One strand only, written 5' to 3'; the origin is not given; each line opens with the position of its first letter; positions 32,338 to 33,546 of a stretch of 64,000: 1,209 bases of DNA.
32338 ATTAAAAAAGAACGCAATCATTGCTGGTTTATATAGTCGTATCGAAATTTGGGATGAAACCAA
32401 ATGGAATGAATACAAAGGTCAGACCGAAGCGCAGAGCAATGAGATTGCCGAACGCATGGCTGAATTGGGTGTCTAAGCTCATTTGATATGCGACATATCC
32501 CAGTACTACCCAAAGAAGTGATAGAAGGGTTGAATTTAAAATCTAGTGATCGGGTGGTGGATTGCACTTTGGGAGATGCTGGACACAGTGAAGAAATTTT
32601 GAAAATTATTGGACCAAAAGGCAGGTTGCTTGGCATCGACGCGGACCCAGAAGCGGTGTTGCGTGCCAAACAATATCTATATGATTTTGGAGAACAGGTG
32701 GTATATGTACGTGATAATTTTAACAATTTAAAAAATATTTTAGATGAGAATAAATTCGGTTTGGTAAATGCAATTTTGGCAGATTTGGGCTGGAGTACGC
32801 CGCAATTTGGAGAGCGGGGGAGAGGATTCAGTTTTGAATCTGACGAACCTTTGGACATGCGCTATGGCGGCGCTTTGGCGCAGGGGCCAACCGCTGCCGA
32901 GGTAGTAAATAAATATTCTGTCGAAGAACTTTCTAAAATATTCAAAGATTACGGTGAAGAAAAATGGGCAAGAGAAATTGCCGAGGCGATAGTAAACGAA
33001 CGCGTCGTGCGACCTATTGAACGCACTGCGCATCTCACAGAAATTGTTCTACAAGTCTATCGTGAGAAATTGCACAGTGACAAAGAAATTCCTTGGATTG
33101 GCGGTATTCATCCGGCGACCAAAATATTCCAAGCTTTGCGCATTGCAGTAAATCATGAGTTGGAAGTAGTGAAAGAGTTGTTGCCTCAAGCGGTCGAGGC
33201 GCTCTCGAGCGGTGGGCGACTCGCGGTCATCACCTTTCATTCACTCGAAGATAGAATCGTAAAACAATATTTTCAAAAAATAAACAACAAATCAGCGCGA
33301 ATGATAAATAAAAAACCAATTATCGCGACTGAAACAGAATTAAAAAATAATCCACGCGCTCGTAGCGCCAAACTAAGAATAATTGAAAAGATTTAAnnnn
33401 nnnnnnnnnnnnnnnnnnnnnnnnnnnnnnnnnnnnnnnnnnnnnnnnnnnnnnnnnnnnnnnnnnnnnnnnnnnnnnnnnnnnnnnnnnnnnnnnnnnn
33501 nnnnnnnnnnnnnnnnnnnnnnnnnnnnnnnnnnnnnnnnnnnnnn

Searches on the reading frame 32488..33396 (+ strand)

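Call 68: search_protein_families(library=pfam, proteins=[window:32488-33396:+], max_evalue=0.0001)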
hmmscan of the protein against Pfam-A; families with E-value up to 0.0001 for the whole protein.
window:32488-33396:+ (302 aa): 1 family
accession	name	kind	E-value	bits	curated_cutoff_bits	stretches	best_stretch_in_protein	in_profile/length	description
PF01795.25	Methyltransf_5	-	3.3e-101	339.3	27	1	2-302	3-309/309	MraW methylase family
